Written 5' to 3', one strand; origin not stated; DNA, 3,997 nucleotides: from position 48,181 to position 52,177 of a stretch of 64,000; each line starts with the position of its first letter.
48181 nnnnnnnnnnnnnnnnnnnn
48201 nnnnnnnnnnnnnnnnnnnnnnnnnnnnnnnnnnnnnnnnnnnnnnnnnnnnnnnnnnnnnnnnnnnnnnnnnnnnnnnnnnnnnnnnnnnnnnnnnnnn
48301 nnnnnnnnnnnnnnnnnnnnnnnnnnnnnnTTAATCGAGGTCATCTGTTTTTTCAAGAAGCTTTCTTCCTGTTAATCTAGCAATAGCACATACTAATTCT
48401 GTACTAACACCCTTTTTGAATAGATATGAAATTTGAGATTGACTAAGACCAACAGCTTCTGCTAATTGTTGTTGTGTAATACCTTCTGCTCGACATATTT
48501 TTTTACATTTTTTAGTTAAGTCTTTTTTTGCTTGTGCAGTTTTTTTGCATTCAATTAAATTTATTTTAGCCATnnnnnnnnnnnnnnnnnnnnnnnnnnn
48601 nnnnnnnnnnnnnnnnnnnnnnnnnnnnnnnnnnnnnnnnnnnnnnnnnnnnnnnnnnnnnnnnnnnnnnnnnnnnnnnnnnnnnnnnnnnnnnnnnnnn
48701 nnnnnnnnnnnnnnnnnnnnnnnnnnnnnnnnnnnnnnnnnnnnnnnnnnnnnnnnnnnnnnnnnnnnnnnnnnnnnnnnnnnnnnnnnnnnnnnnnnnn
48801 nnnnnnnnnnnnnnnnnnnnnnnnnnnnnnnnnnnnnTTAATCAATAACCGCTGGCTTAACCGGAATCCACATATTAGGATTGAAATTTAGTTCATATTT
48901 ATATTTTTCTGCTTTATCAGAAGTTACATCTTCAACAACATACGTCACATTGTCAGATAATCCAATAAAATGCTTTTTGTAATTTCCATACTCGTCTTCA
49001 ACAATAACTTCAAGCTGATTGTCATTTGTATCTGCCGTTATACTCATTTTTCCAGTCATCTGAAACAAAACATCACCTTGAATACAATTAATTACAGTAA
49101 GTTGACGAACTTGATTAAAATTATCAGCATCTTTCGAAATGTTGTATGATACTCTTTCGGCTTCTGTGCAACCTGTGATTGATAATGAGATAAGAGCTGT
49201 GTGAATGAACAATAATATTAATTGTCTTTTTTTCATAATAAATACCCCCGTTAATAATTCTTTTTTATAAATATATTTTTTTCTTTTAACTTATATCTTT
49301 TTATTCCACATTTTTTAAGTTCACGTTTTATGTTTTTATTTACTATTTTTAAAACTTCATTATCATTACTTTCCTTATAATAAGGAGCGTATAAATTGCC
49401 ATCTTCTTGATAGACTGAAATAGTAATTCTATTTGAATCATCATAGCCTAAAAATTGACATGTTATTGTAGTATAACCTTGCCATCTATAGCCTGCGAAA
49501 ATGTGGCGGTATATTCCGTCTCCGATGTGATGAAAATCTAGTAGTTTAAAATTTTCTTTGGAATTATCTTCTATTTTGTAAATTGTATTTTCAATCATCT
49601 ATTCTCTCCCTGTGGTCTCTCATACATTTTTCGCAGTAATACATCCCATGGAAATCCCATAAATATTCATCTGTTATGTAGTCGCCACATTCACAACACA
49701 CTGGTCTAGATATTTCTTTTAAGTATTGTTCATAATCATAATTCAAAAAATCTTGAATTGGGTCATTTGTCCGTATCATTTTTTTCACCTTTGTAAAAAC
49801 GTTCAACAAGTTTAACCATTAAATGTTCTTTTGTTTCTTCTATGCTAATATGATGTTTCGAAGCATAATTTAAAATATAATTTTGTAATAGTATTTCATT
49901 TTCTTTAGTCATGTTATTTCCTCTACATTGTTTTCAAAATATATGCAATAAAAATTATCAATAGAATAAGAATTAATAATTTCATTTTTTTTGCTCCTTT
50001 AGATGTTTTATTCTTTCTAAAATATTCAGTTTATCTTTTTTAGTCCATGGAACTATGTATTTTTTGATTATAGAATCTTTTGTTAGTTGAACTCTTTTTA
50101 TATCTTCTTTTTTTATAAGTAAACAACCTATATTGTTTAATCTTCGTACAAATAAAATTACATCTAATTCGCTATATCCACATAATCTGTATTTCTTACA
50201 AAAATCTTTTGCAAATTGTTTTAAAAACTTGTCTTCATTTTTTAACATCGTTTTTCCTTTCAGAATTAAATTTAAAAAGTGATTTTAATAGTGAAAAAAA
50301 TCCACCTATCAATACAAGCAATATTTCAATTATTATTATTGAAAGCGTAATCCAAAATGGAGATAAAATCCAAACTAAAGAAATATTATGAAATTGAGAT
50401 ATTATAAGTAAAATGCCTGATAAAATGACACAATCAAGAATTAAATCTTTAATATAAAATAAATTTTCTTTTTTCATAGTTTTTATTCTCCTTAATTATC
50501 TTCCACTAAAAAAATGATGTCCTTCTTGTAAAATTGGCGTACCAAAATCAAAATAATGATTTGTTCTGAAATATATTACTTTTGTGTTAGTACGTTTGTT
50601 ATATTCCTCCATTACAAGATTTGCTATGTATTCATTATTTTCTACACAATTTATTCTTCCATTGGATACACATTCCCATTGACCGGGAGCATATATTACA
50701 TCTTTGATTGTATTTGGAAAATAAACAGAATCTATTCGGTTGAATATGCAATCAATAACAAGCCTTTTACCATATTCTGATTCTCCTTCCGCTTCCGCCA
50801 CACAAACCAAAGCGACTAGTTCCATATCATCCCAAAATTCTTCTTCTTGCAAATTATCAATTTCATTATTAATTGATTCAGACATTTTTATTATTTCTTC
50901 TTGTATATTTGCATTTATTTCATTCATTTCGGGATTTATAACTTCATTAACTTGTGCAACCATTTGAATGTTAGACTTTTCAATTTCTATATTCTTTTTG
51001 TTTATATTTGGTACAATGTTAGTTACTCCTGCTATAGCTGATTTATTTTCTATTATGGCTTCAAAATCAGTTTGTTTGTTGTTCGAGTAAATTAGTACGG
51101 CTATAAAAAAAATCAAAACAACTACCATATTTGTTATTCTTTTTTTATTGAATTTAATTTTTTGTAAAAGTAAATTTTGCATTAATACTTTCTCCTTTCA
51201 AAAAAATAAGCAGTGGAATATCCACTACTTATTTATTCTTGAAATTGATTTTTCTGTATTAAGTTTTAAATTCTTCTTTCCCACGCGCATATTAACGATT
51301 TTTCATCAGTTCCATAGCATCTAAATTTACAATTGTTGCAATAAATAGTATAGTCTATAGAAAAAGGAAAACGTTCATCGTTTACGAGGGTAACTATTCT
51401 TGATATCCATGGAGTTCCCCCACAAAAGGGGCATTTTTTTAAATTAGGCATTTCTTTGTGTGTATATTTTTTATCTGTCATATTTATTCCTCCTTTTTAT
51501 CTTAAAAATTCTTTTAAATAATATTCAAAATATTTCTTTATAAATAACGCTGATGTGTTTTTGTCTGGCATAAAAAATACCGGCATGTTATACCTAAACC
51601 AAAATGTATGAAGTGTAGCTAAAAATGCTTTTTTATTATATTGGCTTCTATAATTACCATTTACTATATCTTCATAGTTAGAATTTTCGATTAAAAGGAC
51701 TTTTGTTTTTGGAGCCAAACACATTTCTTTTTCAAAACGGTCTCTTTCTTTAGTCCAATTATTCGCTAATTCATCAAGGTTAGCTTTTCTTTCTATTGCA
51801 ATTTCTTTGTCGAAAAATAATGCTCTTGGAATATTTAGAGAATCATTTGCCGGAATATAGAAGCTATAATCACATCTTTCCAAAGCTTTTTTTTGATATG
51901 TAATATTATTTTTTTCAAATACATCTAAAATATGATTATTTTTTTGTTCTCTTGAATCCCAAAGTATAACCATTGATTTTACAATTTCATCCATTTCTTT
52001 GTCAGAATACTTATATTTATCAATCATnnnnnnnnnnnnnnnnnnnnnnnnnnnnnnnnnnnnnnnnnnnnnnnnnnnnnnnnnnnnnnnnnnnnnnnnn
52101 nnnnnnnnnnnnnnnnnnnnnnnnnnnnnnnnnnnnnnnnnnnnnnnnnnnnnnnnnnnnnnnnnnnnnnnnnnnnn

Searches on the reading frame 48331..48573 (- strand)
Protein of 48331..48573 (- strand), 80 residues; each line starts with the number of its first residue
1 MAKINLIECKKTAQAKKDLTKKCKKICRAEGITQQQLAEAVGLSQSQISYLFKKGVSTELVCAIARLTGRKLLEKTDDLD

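Call 68: search_protein_families(library=phrogs, proteins=[window:48331-48573:-], max_evalue=0.001)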
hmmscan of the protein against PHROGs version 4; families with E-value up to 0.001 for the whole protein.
window:48331-48573:- (80 aa): 12 families
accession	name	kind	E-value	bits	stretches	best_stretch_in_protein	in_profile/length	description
phrog_2339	-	DNA, RNA and nucleotide metabolism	3.6e-09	37.5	1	11-58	18-69/98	HTH DNA binding protein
phrog_8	-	transcription regulation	6.6e-07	30.1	1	10-60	68-120/346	transcriptional regulator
phrog_3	-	transcription regulation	4.2e-06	27.8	1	11-73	81-146/430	transcriptional repressor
phrog_4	-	transcription regulation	5.9e-06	26.5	1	12-71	132-187/400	transcriptional repressor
phrog_296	-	integration and excision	7.4e-06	25.9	1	10-56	219-265/626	DNA transposition protein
phrog_4779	-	transcription regulation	8.7e-06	27.2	1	20-64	4-49/98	transcriptional regulator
phrog_6831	-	transcription regulation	1.6e-05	25.8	1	28-67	15-57/68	transcriptional regulator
phrog_1373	-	transcription regulation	3.5e-05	24.9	1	19-71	64-118/166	transcriptional regulator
phrog_725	-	transcription regulation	4.9e-05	24.2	1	13-77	10-70/101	CII-like regulator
phrog_35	-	transcription regulation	0.00015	22.9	1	16-69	75-125/181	transcriptional repressor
phrog_2328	-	transcription regulation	0.00037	21.3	1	14-70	11-69/128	transcriptional repressor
phrog_6223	-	transcription regulation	0.00044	21.3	1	18-50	2-36/73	transcriptional repressor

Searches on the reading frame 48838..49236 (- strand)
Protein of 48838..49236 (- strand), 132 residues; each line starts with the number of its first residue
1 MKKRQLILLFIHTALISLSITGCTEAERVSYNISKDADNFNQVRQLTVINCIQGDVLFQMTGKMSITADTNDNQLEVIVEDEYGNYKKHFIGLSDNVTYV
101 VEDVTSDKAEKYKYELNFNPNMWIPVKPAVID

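Call 26: search_protein_families(library=pfam, proteins=[window:48838-49236:-], max_evalue=0.01)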
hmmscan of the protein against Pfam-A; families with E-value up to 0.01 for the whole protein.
window:48838-49236:- (132 aa): 1 family
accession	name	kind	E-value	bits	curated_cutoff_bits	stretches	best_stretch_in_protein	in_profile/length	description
PF25682.1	Phage_VG64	-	3.5e-45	153.3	27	1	3-125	3-122/127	Mycobacterium phage VG64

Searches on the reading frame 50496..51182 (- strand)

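Call 26: search_protein_families(library=pfam, proteins=[window:50496-51182:-], max_evalue=0.01)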
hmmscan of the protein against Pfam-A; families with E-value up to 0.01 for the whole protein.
window:50496-51182:- (228 aa): 1 family
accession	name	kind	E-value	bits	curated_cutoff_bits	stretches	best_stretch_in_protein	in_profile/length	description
PF07486.17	Hydrolase_2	-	4.7e-14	53.3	27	1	133-209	1-78/100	Cell Wall Hydrolase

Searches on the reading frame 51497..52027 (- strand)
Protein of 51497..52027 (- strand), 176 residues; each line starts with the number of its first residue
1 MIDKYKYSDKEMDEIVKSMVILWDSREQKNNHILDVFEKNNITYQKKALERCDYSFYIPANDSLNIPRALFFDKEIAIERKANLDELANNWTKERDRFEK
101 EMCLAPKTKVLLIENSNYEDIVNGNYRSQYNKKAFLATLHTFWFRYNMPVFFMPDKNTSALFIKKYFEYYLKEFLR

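Call 26: search_protein_families(library=pfam, proteins=[window:51497-52027:-], max_evalue=0.01)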
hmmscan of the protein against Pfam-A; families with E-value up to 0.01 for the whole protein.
window:51497-52027:- (176 aa): 1 family
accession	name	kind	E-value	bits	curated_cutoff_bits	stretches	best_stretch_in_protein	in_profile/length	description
PF02732.21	ERCC4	-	5.2e-12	46.3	24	1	24-165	2-139/140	ERCC4 domain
